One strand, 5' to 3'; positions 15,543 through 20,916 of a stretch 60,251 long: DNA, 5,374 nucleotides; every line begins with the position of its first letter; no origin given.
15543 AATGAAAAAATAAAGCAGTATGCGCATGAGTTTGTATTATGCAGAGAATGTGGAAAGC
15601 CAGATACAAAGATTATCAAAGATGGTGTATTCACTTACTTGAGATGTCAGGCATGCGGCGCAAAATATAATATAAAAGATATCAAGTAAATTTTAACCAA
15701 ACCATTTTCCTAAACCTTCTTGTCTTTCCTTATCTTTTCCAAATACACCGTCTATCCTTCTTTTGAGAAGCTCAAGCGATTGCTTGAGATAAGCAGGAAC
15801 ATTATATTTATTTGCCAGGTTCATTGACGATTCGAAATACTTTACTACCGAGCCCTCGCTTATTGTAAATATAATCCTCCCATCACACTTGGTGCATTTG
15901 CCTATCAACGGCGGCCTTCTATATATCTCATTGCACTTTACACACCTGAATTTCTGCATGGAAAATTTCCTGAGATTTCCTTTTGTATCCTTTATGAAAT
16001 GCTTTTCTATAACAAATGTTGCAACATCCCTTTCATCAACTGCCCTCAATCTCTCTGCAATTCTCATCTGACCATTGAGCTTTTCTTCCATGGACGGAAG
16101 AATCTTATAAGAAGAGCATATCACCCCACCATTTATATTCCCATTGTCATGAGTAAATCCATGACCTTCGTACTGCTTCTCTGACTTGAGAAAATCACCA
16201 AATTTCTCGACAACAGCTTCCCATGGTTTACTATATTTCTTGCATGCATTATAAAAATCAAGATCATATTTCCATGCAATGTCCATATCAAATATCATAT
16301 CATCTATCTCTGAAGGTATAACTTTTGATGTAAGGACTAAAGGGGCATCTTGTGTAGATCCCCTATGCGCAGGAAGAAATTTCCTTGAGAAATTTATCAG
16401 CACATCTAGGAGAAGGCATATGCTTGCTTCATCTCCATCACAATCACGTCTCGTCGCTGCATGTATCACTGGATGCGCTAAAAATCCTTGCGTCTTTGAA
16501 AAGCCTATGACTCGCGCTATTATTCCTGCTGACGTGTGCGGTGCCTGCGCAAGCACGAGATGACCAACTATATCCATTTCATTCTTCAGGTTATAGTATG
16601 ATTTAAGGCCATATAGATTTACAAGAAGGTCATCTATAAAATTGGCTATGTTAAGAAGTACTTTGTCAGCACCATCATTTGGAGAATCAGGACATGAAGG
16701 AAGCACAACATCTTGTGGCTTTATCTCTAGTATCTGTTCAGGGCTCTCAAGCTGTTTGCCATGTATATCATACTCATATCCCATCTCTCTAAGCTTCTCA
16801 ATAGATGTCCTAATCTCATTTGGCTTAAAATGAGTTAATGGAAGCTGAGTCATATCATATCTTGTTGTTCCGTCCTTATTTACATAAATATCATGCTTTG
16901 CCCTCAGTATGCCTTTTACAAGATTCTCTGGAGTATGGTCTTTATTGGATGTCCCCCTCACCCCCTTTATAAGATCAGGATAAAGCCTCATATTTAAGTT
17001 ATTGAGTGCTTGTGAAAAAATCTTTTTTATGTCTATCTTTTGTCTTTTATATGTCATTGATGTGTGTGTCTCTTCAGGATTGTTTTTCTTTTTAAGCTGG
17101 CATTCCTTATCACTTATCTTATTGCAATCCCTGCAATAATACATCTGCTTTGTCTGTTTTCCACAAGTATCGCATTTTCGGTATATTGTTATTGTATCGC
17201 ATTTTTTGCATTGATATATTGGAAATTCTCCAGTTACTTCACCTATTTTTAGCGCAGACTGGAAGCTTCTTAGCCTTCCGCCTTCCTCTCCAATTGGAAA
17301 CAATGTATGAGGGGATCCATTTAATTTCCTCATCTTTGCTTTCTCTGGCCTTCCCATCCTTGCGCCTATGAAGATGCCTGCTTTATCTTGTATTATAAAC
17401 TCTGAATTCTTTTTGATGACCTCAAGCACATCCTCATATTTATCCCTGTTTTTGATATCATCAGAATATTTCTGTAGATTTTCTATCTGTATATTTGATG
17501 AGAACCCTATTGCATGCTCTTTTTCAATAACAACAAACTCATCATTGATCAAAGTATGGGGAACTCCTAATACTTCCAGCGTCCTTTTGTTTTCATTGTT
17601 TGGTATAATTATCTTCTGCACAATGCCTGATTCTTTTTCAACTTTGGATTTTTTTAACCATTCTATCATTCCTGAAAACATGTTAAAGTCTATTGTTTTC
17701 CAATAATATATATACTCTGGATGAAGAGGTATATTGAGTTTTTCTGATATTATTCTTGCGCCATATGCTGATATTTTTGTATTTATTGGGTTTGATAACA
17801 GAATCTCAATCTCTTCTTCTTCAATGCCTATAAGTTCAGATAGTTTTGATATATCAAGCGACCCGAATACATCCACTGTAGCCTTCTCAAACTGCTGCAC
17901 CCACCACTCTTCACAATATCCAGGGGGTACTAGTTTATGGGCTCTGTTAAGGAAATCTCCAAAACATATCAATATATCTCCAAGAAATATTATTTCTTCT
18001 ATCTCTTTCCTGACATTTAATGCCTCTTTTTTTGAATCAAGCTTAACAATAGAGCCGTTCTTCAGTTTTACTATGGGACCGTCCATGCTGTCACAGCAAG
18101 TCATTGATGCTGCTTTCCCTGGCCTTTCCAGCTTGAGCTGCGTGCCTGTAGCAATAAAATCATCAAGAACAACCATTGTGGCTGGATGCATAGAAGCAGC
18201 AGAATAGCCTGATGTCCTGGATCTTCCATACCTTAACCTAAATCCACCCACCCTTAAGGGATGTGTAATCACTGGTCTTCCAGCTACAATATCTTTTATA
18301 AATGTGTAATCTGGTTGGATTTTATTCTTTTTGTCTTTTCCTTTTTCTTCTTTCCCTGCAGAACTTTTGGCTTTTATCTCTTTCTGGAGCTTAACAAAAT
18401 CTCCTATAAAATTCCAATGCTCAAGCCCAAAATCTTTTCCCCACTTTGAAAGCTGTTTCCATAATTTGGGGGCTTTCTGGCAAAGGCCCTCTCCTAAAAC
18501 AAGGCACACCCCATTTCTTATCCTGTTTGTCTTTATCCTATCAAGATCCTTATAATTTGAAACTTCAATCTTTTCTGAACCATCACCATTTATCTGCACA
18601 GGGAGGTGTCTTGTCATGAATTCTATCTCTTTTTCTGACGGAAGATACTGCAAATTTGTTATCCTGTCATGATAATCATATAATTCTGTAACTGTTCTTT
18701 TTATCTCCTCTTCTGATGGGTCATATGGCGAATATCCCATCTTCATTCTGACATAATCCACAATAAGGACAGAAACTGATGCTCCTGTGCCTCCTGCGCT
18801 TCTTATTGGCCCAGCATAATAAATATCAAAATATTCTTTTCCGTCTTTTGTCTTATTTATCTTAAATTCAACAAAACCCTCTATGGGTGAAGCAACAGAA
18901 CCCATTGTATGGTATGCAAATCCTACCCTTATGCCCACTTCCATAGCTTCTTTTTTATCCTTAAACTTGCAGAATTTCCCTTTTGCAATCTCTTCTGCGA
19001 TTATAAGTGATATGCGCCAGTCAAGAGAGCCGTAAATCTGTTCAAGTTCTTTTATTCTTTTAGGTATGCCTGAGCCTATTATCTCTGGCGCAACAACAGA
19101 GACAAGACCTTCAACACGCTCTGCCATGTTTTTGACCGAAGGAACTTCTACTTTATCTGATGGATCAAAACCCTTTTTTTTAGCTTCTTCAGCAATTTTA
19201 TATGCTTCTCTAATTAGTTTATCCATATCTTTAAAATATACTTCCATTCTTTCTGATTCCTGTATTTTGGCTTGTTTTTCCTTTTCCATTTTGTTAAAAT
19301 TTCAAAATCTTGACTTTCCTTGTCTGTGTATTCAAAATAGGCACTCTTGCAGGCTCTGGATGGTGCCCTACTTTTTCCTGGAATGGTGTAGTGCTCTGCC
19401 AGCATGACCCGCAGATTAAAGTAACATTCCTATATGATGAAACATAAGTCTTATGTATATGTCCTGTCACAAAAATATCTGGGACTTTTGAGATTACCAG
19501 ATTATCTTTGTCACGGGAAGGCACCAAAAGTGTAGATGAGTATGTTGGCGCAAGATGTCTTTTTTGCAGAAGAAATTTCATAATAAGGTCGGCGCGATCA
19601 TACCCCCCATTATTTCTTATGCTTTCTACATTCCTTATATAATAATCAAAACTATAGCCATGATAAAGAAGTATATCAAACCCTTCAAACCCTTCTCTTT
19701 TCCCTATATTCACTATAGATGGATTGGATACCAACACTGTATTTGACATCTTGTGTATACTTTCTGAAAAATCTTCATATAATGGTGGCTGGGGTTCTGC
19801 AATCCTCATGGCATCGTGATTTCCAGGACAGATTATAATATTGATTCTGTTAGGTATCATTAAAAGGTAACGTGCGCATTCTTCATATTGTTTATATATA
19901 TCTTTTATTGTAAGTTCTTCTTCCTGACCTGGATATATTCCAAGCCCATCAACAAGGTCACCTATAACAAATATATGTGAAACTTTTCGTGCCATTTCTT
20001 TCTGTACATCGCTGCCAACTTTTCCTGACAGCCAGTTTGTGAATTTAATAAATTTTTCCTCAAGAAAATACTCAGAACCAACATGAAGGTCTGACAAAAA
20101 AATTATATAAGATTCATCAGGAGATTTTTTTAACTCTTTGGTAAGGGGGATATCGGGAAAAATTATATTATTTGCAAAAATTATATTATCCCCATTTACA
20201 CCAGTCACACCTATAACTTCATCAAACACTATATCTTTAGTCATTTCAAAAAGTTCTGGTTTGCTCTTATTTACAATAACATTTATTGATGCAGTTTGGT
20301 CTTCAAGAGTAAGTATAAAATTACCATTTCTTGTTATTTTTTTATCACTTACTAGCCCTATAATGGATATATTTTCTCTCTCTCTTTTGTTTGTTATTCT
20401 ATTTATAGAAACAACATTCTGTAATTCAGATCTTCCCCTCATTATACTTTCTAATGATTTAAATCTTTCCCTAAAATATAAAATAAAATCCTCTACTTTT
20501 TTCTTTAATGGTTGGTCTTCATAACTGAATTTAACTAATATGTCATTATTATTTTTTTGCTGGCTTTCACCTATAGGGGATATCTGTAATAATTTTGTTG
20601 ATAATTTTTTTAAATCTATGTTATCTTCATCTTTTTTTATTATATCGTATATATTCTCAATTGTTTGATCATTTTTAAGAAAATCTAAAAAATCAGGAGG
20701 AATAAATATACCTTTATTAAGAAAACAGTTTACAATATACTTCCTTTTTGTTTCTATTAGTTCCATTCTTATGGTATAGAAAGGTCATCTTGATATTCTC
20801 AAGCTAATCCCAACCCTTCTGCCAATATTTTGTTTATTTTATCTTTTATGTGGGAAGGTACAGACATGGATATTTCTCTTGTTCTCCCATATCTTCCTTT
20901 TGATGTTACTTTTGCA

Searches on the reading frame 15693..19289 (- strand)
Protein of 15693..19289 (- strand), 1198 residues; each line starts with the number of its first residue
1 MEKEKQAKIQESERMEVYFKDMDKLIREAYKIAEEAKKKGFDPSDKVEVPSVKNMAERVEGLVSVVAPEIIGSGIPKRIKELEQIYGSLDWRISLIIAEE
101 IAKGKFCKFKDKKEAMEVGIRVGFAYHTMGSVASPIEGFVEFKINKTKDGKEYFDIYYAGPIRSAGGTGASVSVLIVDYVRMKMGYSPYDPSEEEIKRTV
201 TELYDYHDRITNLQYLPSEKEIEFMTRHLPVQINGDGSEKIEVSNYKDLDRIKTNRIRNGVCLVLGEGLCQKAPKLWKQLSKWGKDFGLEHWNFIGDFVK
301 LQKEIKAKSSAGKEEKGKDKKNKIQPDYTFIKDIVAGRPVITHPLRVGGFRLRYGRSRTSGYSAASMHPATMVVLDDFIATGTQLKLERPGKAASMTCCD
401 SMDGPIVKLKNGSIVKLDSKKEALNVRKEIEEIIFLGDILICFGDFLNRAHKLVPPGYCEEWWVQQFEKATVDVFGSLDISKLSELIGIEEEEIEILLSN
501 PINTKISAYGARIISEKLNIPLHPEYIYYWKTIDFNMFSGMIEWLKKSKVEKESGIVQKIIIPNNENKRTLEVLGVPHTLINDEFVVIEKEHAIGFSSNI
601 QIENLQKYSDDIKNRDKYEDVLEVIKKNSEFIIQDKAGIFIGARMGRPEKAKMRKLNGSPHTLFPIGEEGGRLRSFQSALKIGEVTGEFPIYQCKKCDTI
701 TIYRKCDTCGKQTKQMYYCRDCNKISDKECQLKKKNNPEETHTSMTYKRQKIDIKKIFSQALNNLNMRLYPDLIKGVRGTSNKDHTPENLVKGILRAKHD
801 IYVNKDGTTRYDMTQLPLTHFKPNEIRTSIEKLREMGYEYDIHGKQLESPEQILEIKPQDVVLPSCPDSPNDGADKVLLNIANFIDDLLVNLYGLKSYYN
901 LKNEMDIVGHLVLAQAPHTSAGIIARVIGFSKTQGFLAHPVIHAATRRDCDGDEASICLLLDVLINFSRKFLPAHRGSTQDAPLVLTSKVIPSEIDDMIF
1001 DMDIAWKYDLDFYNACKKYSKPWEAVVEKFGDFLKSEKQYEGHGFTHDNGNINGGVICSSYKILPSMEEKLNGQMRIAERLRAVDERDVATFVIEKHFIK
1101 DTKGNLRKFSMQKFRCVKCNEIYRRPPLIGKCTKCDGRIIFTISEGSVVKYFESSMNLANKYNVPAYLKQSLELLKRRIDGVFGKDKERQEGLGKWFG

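Call 69: search_protein_families(library=pfam, proteins=[window:15693-19289:-], max_evalue=0.00001)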
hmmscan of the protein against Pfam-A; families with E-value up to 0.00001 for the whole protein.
window:15693-19289:- (1198 aa): 3 families
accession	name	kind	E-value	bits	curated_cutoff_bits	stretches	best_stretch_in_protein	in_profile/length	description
PF24844.1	PolC_DP2_central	-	6.4e-121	404.2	24.3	1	319-724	3-368/372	DNA polymerase II large subunit DP2, central domain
PF24846.1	PolC_DP2_cat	-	6.9e-111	370.4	24.3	1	772-1070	6-299/299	DNA polymerase II large subunit DP2, catalytic domain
PF03833.19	PolC_DP2_N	-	6.5e-85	285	24.3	1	18-299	2-269/271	DNA polymerase II large subunit DP2, N-terminal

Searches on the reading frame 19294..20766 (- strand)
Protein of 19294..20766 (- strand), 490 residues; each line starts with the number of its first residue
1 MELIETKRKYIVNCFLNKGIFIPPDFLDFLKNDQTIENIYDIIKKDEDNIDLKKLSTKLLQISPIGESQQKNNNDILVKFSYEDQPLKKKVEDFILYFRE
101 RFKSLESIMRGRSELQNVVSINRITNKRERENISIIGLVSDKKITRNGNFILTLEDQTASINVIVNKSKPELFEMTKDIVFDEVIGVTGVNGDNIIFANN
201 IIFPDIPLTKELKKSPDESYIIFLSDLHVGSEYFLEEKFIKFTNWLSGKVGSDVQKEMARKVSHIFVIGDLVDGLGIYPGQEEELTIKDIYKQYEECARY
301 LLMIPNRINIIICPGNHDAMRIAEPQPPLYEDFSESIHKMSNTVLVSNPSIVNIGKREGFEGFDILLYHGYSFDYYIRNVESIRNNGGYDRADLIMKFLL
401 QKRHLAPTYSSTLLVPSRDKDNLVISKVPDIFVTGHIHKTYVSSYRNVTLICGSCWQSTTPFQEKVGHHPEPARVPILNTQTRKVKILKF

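Call 69: search_protein_families(library=pfam, proteins=[window:19294-20766:-], max_evalue=0.00001)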
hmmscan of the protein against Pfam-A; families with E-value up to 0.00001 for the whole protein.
window:19294-20766:- (490 aa): 3 families
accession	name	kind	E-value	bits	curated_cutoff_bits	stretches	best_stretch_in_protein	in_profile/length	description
PF04042.21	DNA_pol_E_B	-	1.5e-14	54.3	29.1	1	222-440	2-207/210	DNA polymerase alpha/epsilon subunit B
PF00149.33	Metallophos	-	2.2e-11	45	21.5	1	221-439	3-190/191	Calcineurin-like phosphoesterase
PF01336.31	tRNA_anti-codon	-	5.6e-06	26.6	27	0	134-189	2-55/75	OB-fold nucleic acid binding domain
